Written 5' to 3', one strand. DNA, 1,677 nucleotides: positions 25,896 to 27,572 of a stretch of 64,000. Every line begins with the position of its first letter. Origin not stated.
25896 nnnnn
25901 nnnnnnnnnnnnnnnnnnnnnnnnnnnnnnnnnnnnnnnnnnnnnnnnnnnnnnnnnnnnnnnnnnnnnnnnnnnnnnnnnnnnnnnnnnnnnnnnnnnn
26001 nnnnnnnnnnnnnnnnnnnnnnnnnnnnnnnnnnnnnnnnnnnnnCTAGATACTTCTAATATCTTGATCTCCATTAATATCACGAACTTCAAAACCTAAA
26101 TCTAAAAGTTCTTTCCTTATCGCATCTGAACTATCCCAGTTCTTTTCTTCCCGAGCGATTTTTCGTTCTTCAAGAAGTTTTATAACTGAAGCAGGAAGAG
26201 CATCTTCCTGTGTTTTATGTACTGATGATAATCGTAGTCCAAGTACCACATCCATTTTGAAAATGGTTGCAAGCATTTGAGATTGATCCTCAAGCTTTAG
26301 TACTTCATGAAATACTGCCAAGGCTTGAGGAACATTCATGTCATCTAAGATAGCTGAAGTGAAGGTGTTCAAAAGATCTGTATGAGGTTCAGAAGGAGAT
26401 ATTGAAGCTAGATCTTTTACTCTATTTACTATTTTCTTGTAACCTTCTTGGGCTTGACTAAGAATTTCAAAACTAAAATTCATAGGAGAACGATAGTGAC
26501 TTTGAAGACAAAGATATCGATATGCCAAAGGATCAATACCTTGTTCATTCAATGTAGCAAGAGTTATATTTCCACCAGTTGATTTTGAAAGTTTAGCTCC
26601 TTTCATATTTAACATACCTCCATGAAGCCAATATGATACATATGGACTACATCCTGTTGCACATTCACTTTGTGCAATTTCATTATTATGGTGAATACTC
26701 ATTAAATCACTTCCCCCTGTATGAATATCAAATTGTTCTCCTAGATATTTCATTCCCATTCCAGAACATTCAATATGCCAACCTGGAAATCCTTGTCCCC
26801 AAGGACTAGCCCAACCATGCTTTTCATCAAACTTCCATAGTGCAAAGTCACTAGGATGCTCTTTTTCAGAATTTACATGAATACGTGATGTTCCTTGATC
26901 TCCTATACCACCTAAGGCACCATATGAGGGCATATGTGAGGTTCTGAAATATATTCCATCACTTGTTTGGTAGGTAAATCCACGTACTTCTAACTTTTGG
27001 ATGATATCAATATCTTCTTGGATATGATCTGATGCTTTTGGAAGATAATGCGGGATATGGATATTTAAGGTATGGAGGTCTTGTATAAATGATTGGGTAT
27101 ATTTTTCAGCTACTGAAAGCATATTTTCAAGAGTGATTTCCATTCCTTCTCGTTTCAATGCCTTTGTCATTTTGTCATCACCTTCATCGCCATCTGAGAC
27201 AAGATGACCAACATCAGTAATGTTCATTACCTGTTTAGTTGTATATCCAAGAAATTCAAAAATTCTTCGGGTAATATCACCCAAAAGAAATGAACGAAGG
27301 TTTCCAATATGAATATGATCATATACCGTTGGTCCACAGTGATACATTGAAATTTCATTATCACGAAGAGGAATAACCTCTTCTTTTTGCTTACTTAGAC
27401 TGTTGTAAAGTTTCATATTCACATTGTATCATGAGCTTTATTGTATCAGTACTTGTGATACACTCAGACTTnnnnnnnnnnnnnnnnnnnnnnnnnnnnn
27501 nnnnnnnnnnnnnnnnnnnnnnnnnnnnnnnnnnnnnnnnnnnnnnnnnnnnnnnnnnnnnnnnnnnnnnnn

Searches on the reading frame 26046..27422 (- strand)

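Call 71: search_protein_families(library=pfam, proteins=[window:26046-27422:-], max_evalue=0.00001)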
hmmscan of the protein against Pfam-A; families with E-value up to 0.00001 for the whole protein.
window:26046-27422:- (458 aa): 4 families
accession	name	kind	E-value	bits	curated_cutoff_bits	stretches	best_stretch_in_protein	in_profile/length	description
PF01406.26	tRNA-synt_1e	-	7.8e-85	285.3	27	1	18-325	4-300/301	tRNA synthetases class I (C) catalytic domain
PF23493.1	CysS_C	-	2.8e-10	40.6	23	1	407-456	2-51/51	Cysteinyl-tRNA ligase anticodon binding domain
PF01921.24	tRNA-synt_1f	-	1.8e-06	27.6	27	0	22-123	21-126/360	tRNA synthetases class I (K)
PF09334.17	tRNA-synt_1g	-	1.8e-06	27.5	20.1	0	268-321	318-371/391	tRNA synthetases class I (M)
